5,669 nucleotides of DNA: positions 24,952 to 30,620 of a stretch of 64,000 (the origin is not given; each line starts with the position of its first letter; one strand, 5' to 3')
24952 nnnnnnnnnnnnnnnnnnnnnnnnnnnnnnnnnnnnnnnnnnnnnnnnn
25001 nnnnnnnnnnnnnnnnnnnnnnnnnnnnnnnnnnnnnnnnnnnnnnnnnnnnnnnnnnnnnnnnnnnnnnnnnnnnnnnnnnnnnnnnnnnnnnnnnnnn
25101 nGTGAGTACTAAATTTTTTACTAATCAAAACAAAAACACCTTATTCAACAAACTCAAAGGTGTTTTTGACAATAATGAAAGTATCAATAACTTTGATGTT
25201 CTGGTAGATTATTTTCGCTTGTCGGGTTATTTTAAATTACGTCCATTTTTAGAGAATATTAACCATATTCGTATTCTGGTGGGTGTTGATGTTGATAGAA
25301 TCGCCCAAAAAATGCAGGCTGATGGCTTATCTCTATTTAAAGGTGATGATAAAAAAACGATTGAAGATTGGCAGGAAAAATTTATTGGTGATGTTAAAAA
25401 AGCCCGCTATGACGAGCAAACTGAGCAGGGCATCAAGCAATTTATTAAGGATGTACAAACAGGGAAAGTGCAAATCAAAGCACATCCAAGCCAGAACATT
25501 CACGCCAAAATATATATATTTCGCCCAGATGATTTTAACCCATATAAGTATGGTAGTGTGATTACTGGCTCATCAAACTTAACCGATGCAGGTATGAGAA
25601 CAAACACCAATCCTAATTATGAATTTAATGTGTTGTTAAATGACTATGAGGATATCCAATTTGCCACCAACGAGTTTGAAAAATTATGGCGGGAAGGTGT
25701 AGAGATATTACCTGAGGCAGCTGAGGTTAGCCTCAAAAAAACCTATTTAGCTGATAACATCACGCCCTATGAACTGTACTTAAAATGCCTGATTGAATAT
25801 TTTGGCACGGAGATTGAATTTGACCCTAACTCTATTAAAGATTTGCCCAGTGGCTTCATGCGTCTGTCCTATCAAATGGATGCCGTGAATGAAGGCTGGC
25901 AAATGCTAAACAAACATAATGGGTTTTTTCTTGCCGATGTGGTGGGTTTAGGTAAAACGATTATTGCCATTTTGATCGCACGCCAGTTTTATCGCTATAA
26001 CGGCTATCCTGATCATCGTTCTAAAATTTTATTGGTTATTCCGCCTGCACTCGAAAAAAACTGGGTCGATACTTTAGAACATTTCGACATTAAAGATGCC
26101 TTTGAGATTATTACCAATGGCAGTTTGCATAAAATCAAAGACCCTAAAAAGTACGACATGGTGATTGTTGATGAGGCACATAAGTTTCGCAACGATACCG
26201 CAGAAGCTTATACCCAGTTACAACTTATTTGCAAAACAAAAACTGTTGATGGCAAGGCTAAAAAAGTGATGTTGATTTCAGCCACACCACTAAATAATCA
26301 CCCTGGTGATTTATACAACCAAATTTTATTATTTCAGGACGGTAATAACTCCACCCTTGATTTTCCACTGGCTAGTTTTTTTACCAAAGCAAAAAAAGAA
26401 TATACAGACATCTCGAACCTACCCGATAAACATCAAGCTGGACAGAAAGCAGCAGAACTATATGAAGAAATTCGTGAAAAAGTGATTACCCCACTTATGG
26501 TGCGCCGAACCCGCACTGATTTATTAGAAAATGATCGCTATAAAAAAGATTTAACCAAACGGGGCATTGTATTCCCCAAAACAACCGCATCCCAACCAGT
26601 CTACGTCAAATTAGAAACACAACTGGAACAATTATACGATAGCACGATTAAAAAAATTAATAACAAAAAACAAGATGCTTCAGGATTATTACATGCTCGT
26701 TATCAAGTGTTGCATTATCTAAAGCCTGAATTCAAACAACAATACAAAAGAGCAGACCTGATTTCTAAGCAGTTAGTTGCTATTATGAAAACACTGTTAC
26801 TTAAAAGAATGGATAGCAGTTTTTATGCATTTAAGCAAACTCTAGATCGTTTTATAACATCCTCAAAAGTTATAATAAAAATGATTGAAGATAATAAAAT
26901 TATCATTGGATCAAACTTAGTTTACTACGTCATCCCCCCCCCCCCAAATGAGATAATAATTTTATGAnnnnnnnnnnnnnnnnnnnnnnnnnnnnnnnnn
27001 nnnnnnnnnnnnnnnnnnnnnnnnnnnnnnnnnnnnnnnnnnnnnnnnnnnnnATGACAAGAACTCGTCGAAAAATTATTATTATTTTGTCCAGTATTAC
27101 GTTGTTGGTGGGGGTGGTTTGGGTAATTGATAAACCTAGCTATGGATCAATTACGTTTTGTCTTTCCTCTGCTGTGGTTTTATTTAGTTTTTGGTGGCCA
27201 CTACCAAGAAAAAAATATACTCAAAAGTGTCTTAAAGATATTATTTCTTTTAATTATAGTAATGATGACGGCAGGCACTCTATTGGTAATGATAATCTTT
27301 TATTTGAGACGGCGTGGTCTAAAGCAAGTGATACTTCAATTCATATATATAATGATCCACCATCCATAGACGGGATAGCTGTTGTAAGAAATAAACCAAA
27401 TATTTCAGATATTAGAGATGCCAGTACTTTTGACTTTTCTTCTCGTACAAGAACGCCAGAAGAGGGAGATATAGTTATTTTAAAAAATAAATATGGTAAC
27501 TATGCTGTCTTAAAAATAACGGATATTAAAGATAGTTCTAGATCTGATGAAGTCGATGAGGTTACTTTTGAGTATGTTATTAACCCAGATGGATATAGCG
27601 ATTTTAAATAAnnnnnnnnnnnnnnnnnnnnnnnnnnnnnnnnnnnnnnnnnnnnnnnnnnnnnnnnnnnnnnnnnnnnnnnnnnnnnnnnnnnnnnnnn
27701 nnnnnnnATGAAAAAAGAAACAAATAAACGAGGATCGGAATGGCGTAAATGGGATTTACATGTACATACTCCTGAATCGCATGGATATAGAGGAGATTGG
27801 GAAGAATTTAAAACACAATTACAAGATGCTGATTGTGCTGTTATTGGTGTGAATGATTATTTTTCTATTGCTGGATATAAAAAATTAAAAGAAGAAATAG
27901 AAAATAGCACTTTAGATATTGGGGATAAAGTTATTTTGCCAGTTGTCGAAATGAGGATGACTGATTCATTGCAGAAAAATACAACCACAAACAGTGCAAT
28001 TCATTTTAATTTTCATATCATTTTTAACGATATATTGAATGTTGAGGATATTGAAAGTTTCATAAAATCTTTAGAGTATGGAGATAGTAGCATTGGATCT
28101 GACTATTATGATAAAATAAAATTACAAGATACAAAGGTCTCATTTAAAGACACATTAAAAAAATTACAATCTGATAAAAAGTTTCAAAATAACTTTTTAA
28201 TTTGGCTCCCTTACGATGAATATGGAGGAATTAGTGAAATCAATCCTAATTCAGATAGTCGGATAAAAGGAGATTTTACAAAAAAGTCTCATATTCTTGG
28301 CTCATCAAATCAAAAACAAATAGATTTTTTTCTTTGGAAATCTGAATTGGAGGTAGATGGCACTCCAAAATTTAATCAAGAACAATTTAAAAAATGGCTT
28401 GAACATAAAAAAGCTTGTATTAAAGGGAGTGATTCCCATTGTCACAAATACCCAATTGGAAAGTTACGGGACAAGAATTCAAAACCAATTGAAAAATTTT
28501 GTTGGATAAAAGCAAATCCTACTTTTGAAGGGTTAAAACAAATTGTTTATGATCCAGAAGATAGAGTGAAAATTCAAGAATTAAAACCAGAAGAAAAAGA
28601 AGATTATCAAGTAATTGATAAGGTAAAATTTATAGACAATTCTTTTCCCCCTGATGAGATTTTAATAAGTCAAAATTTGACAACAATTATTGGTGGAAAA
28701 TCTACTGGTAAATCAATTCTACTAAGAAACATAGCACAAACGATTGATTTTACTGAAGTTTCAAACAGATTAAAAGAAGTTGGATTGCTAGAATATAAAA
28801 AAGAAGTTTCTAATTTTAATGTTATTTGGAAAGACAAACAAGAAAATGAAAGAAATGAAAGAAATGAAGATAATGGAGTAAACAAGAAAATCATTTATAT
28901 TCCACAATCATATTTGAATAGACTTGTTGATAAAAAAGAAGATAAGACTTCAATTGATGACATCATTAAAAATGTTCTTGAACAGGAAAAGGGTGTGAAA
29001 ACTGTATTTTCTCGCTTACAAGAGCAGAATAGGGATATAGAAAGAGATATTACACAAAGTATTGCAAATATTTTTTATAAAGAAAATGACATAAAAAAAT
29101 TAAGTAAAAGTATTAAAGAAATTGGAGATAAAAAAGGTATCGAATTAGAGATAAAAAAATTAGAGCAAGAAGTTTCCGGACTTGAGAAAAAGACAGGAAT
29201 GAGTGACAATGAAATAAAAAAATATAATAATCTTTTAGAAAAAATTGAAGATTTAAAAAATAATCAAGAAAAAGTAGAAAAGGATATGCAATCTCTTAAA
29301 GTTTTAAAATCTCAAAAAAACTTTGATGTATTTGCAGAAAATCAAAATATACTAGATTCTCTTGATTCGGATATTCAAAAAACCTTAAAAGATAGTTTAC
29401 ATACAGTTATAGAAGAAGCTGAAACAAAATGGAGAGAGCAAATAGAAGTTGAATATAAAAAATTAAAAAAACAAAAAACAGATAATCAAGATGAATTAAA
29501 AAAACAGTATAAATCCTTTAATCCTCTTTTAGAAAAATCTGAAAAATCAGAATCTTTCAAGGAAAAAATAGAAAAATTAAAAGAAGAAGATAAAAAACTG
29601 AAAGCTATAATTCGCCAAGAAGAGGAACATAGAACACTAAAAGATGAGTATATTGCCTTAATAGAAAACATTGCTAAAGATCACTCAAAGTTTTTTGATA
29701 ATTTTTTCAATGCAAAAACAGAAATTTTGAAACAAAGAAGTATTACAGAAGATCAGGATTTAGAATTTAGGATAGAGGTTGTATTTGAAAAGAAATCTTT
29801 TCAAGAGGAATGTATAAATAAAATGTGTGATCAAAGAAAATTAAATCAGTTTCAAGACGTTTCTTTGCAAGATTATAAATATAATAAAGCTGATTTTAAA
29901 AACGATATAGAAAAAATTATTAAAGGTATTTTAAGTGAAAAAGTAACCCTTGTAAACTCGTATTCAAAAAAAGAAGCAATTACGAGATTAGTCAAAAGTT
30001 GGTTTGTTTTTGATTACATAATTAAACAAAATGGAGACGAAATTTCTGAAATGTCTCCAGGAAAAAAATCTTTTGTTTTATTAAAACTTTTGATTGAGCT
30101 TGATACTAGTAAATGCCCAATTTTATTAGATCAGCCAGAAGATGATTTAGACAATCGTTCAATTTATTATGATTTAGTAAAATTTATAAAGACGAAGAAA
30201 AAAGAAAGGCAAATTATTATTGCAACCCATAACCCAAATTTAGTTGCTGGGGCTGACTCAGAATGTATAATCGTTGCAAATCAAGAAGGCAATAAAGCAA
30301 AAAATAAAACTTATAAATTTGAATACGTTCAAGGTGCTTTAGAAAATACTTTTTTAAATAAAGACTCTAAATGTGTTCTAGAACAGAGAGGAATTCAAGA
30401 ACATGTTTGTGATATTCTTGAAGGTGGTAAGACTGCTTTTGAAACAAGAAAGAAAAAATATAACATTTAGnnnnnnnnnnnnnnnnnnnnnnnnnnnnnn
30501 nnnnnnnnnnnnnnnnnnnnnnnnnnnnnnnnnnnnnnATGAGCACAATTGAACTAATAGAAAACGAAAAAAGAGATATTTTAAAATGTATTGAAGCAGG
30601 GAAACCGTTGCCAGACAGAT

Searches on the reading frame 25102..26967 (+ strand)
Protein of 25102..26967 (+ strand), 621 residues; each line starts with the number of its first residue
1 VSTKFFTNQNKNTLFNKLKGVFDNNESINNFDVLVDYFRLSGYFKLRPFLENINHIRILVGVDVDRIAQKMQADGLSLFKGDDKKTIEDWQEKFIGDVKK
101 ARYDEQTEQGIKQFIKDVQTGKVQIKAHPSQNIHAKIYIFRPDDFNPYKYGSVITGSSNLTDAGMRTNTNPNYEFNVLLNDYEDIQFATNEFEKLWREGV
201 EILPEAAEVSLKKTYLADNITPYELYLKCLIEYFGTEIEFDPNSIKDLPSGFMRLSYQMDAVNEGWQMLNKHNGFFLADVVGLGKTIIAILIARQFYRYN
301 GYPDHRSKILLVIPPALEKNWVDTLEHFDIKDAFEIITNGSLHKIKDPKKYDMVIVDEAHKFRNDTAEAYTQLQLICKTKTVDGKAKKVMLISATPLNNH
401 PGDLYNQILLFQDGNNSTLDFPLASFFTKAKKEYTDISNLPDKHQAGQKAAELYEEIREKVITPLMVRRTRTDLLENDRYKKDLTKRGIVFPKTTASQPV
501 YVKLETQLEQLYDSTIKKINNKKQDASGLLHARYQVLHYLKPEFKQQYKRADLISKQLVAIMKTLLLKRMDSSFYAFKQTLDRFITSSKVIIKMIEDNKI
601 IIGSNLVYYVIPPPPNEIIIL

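Call 8: search_protein_families(library=pfam, proteins=[window:25102-26967:+], max_evalue=0.01)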
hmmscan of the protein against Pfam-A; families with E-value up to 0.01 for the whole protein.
window:25102-26967:+ (621 aa): 6 families
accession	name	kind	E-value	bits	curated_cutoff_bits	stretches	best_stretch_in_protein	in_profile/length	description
PF00176.29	SNF2-rel_dom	-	2.2e-17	63.5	24.9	2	349-520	125-257/290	SNF2-related domain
PF04851.21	ResIII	-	3.8e-10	40.4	22.5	1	256-333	6-81/164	Type III restriction enzyme, res subunit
PF13091.12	PLDc_2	-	8.8e-10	39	27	1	105-196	51-132/132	PLD-like domain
PF09565.16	RE_NgoFVII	-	4.7e-07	29.7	23.8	1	111-192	70-145/162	NgoFVII restriction endonuclease N-terminal PLD domain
PF00270.35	DEAD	-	3e-06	27.5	26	1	337-397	100-161/167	DEAD/DEAH box helicase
PF09848.15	SLFN-g3_helicase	-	0.002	17.9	24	1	282-374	11-106/354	Schlafen group 3, DNA/RNA helicase domain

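Call 29: search_protein_families(library=padloc, proteins=[window:25102-26967:+], max_evalue=0.001)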
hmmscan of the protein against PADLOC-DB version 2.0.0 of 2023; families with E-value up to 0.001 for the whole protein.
window:25102-26967:+ (621 aa): 27 families (the best 25 are shown)
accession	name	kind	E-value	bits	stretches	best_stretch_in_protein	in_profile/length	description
PDLC01075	C3a139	-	9.6e-24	81.8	1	33-597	27-539/948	HKD+Snf2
PDLC02840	DpdE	-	2.2e-16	57.4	1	275-400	179-306/1091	DpdE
PDLC02843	DpdE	-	1.6e-14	50.9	1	275-401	178-302/1091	DpdE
PDLC02704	PbeA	-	7.4e-14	49.1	1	68-331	66-330/682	PbeA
PDLC02621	DrmD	-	1.2e-12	45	1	256-329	124-192/1040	DrmD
PDLC04556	PDC-M27C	-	1.5e-11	41.4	2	342-416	185-260/892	-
PDLC02193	PLD_Helicase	-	1.8e-11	41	2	349-443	362-455/905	-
PDLC02619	DrmD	-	2.4e-11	40.5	2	258-332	37-106/872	DrmD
PDLC02504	BrxHI|BrxHII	-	3.5e-10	36.5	1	254-330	109-181/971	BrxHII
PDLC03830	ZacC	-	2.4e-09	34.4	1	350-479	243-373/1019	-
PDLC02623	DrmD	-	3.5e-09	33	1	351-412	240-295/1040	DrmD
PDLC00627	ZorD1|ZorD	-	5e-09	32.7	1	261-327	473-540/1006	"SWI2/SNF2 helicase, Mrr-like nuclease"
PDLC02572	DrmA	-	1.9e-08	30.8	0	257-338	122-196/1043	DrmA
PDLC02632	DrmD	-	6.4e-08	29.5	0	252-330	122-195/662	DrmD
PDLC02846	DpdE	-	1.4e-07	27.8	1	271-399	178-325/1034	DpdE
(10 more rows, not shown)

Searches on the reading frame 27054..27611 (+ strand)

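Call 8: search_protein_families(library=pfam, proteins=[window:27054-27611:+], max_evalue=0.01)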
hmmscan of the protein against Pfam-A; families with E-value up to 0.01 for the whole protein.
window:27054-27611:+ (185 aa): 0 families

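Call 29: search_protein_families(library=padloc, proteins=[window:27054-27611:+], max_evalue=0.001)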
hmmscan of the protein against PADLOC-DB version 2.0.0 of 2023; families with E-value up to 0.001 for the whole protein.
window:27054-27611:+ (185 aa): 0 families

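Call 58: search_protein_families(library=pfam, proteins=[window:27054-27611:+], max_evalue=0.1)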
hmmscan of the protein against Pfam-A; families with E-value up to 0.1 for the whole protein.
window:27054-27611:+ (185 aa): 1 family
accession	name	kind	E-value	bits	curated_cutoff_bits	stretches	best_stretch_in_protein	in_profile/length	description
PF14064.11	HmuY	-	0.096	13.2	27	0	138-174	122-157/157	HmuY protein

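Call 78: search_protein_families(library=ncbifam, proteins=[window:27054-27611:+], max_evalue=0.01)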
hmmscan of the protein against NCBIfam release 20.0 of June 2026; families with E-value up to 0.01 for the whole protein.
window:27054-27611:+ (185 aa): 0 families

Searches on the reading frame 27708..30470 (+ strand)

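Call 8: search_protein_families(library=pfam, proteins=[window:27708-30470:+], max_evalue=0.01)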
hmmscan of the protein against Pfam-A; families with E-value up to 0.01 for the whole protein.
window:27708-30470:+ (920 aa): 1 family
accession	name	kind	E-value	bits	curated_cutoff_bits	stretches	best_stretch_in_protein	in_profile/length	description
PF06320.18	GCN5L1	-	0.0026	18.4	23.9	1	443-530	18-104/114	GCN5-like protein 1 (GCN5L1)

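Call 29: search_protein_families(library=padloc, proteins=[window:27708-30470:+], max_evalue=0.001)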
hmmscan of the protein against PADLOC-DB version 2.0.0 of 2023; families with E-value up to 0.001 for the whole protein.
window:27708-30470:+ (920 aa): 2 families
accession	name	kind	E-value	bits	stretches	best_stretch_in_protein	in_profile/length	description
PDLC02208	Ppl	-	2.3e-21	73.7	1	429-915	438-889/894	-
PDLC04174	HEC-01A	-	1.7e-07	28.8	1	780-868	145-234/264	-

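Call 78: search_protein_families(library=ncbifam, proteins=[window:27708-30470:+], max_evalue=0.01)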
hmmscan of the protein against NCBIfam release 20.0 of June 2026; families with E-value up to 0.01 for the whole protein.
window:27708-30470:+ (920 aa): 4 families
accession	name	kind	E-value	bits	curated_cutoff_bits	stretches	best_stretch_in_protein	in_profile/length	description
NF045780.1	TrlF_fam_ATP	equivalog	2e-160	536.5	350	1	8-919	1-944/944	TrlF family AAA-like ATPase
NF045781.1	Spaf1101_AAA_ATP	equivalog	4.9e-33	114.6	475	1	560-919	489-833/836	Spaf_1101 family AAA-like ATPase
NF042955.1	Ppl_antiphage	equivalog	9.9e-27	93.3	1000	1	175-916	136-880/882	anti-phage protein Ppl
NF040873.1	AztA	equivalog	0.0014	18.2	220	0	805-853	141-189/191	zinc ABC transporter ATP-binding protein AztA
